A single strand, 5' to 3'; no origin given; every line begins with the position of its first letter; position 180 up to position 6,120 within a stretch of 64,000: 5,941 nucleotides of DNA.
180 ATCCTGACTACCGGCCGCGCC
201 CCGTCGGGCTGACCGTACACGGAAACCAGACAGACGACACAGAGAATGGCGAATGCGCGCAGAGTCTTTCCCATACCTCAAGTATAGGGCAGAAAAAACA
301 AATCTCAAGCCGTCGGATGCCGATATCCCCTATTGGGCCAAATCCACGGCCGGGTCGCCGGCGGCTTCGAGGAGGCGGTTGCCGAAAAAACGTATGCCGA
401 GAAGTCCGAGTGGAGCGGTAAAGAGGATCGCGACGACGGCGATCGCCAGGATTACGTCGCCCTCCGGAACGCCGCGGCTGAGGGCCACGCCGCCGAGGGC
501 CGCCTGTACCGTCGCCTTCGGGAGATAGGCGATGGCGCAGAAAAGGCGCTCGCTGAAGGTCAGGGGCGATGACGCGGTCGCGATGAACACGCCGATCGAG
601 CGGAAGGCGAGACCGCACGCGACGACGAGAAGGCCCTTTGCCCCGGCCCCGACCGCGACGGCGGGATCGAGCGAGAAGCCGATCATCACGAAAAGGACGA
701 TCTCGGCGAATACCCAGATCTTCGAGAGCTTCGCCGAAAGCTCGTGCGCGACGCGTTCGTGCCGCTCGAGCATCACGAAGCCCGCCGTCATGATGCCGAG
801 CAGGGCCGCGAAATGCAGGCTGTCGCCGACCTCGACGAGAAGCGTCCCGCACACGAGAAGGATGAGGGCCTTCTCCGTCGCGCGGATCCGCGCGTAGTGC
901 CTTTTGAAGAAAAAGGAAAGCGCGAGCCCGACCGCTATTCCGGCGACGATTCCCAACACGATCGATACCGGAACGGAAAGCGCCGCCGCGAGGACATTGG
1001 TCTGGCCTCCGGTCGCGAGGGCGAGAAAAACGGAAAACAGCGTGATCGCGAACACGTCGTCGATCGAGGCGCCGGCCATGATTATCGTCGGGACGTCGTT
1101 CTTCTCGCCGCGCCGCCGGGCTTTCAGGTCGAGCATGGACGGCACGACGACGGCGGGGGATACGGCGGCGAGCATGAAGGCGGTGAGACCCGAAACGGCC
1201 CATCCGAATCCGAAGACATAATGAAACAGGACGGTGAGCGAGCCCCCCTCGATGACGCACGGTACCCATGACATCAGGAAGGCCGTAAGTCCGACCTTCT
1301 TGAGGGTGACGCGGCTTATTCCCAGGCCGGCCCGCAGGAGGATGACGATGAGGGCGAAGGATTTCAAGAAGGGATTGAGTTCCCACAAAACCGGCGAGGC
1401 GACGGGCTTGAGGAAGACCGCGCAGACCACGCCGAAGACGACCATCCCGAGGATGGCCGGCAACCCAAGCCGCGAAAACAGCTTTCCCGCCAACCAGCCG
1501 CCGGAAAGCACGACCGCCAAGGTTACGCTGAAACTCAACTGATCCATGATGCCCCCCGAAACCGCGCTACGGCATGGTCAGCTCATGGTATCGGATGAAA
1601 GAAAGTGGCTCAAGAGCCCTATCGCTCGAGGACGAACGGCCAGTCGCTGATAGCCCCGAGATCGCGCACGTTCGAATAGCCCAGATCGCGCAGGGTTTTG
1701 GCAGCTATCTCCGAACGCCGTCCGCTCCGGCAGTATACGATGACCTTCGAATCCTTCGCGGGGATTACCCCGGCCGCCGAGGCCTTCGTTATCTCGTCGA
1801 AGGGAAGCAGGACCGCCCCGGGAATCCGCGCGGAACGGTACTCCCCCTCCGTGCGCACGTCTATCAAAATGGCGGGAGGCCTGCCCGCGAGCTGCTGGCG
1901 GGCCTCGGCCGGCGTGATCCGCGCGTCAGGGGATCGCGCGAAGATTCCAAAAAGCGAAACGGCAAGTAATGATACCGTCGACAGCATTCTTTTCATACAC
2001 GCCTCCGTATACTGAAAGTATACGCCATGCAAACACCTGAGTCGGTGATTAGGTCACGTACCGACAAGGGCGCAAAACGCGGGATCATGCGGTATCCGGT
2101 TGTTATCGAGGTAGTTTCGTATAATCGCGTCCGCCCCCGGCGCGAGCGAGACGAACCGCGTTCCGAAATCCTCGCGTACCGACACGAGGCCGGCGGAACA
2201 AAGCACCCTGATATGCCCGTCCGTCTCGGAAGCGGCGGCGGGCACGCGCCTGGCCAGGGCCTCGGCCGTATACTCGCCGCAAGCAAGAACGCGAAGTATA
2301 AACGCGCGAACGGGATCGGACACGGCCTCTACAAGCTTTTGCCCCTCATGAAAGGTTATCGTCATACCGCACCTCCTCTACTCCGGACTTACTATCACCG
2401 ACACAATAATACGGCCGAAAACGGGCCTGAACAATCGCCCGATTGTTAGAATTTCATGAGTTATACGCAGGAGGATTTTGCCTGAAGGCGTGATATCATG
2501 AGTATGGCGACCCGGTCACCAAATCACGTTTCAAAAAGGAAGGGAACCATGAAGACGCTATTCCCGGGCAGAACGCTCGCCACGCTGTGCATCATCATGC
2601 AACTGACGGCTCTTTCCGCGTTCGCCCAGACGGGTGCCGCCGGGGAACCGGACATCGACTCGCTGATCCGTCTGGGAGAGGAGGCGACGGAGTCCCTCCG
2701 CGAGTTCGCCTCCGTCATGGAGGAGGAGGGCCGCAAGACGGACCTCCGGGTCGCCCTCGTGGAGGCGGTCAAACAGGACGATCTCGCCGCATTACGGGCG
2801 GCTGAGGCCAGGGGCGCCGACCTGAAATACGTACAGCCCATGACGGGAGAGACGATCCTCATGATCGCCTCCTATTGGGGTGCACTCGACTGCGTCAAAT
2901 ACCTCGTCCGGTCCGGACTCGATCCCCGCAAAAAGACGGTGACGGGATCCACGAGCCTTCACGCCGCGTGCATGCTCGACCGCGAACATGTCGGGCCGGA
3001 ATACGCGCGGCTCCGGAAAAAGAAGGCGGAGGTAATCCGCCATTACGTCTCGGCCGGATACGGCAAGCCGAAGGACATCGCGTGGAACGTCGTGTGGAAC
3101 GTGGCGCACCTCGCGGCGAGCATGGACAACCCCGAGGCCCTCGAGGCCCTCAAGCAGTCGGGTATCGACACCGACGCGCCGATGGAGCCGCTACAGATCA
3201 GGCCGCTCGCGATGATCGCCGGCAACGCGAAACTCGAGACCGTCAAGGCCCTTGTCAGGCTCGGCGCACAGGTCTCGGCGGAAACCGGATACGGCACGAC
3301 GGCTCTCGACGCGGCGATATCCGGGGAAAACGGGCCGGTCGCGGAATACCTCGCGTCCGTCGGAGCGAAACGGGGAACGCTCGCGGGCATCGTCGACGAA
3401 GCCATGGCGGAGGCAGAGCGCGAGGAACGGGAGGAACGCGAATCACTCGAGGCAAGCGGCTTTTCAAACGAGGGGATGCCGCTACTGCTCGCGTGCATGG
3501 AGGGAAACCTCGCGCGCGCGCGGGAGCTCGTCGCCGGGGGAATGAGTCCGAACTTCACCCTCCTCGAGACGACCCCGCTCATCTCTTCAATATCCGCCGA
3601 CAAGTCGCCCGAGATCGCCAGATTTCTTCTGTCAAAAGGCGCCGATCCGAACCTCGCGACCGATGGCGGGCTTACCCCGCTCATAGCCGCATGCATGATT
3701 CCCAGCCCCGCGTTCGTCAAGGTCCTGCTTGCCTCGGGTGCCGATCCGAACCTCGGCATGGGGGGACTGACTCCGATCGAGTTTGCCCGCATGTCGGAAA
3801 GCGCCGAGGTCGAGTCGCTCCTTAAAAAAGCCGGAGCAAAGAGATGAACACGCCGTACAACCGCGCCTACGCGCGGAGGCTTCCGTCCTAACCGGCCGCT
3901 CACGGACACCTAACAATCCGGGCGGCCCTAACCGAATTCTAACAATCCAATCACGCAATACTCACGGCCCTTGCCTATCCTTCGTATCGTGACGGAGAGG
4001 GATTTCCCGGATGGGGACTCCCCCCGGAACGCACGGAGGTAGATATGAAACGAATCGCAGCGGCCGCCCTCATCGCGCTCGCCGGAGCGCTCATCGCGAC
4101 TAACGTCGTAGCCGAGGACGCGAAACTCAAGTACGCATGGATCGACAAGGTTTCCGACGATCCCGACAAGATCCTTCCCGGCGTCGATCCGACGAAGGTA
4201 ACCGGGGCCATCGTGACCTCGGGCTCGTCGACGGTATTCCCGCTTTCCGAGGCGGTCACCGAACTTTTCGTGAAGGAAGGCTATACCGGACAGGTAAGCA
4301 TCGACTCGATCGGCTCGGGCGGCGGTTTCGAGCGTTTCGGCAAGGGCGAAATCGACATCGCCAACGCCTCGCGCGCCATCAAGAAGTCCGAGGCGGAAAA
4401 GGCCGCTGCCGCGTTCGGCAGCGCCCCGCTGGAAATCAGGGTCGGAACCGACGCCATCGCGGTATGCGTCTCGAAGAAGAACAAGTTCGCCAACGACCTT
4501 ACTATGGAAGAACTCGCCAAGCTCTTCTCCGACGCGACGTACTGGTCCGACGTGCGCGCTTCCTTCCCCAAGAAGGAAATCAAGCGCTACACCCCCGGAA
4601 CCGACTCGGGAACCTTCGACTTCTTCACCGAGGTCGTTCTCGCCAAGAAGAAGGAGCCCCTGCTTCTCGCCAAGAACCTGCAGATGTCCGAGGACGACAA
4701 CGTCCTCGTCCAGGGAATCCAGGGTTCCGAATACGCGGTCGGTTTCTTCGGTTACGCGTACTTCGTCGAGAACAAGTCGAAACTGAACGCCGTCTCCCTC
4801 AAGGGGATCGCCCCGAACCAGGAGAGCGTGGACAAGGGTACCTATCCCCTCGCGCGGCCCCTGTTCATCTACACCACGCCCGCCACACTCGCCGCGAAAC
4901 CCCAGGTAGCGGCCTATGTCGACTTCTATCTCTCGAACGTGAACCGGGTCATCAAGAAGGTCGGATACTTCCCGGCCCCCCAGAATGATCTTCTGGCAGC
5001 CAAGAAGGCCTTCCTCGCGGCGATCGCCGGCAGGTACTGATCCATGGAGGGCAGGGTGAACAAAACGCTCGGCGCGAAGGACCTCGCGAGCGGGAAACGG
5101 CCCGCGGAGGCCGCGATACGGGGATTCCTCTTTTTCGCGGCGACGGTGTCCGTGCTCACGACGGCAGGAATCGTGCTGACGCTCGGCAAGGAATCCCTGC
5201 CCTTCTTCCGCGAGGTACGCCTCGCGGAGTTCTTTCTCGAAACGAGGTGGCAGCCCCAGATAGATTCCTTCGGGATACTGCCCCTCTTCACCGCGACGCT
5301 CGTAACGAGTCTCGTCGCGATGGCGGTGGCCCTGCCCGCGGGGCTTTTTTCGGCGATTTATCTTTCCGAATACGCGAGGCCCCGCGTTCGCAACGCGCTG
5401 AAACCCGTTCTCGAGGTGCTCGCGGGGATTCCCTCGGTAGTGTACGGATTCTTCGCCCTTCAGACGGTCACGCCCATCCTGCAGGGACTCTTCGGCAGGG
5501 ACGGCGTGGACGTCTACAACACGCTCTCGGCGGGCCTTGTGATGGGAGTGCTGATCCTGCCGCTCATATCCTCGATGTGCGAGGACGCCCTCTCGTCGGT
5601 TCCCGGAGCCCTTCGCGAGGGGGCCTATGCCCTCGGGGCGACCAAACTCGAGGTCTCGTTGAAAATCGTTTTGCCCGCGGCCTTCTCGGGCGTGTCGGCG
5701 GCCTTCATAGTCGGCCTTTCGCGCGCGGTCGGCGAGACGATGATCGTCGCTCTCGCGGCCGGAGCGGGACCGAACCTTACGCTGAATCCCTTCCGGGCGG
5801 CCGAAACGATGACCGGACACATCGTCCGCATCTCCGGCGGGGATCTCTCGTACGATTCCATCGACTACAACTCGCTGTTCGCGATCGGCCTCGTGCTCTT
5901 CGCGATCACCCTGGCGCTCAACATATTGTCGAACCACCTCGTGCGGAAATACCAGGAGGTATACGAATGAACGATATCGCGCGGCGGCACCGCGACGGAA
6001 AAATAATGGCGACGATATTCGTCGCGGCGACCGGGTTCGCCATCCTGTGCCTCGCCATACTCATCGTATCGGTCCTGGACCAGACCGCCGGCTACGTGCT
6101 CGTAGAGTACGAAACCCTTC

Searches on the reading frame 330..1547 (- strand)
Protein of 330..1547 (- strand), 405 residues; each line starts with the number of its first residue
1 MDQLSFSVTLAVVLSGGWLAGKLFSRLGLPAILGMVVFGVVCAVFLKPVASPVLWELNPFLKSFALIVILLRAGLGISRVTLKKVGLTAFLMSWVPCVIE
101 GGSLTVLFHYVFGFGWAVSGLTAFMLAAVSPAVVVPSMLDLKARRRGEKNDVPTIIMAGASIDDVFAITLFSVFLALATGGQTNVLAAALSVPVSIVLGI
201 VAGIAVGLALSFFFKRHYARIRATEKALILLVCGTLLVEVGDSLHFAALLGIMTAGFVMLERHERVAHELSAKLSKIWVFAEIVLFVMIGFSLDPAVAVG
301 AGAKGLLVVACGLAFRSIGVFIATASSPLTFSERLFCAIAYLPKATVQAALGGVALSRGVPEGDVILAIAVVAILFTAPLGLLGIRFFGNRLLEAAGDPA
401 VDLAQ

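Call 64: search_protein_families(library=pfam, proteins=[window:330-1547:-], max_evalue=0.001)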
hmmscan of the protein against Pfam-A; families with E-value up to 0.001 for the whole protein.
window:330-1547:- (405 aa): 1 family
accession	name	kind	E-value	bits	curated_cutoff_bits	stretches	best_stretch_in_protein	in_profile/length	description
PF00999.27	Na_H_Exchanger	-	7.7e-43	147.2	26.2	1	16-380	7-364/375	Sodium/hydrogen exchanger, transmembrane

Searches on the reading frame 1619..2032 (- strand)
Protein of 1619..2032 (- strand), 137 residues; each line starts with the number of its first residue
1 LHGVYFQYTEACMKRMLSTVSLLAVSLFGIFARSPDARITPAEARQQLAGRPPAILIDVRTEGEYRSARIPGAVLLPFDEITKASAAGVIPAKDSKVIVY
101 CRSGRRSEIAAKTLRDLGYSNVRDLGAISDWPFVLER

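Call 64: search_protein_families(library=pfam, proteins=[window:1619-2032:-], max_evalue=0.001)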
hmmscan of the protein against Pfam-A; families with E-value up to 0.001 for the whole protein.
window:1619-2032:- (137 aa): 1 family
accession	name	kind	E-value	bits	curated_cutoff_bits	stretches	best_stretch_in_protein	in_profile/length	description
PF00581.25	Rhodanese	-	5.5e-17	62.5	22.2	1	40-131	1-99/102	Rhodanese-like domain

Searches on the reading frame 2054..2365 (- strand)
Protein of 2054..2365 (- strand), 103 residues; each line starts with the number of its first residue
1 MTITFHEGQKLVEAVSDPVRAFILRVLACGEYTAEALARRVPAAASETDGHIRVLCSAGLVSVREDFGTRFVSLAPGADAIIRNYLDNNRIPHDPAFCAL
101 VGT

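Call 64: search_protein_families(library=pfam, proteins=[window:2054-2365:-], max_evalue=0.001)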
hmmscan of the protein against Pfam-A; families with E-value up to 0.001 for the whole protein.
window:2054-2365:- (103 aa): 1 family
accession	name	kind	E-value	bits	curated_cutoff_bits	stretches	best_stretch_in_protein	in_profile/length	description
PF12840.13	HTH_20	-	0.00054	20.3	27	1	16-64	2-51/51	Helix-turn-helix domain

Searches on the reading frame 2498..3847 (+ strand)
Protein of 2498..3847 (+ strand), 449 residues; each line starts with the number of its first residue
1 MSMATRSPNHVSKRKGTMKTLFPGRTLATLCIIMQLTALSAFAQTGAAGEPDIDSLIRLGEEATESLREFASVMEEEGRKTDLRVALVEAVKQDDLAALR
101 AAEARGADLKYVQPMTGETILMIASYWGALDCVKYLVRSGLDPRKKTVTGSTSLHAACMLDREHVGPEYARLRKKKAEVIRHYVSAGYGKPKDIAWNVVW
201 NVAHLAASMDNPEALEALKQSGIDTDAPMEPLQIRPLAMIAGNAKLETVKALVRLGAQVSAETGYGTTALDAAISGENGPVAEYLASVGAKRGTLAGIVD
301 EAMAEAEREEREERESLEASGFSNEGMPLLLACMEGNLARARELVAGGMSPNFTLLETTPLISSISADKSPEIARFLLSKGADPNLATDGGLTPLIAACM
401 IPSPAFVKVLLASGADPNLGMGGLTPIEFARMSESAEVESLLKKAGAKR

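Call 64: search_protein_families(library=pfam, proteins=[window:2498-3847:+], max_evalue=0.001)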
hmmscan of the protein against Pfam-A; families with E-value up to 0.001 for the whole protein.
window:2498-3847:+ (449 aa): 5 families
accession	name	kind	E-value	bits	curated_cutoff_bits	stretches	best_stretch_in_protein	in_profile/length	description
PF12796.13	Ank_2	-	1.9e-32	112.1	27.3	3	89-162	3-72/90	Ankyrin repeats (3 copies)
PF00023.36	Ank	-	9.9e-26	88.8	21.1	0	117-144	2-29/33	Ankyrin repeat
PF13606.12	Ank_3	-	8.8e-21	71.9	22.3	0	391-418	2-29/30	Ankyrin repeat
PF13637.12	Ank_4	-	1.3e-20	73.4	22.7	1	369-411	8-50/50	Ankyrin repeats (many copies)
PF13857.12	Ank_5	-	5.5e-16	58.9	27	1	357-396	16-54/56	Ankyrin repeats (many copies)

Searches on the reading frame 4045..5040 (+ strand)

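Call 64: search_protein_families(library=pfam, proteins=[window:4045-5040:+], max_evalue=0.001)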
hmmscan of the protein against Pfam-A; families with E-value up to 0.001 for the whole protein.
window:4045-5040:+ (331 aa): 2 families
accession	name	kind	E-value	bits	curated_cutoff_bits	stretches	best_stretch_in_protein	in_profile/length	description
PF12849.12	PBP_like_2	-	2.4e-37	129.6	27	1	52-298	8-266/267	PBP superfamily domain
PF12727.12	PBP_like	-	0.00011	21.9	27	1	83-208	12-123/193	PBP superfamily domain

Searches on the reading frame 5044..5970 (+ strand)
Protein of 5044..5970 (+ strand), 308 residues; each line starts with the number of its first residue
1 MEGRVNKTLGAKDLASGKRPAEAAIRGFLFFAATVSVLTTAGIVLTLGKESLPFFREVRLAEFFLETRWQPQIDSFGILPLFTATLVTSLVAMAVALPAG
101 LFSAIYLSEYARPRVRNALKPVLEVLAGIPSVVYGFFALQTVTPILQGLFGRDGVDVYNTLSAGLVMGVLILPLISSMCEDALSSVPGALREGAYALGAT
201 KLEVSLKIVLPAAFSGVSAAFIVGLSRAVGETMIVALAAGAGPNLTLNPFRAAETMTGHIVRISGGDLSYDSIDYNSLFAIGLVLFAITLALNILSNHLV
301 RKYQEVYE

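Call 64: search_protein_families(library=pfam, proteins=[window:5044-5970:+], max_evalue=0.001)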
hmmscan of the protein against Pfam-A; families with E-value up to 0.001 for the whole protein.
window:5044-5970:+ (308 aa): 1 family
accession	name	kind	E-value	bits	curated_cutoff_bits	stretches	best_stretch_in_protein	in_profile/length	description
PF00528.27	BPD_transp_1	-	4.4e-17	62.8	26.4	1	97-303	2-182/184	Binding-protein-dependent transport system inner membrane component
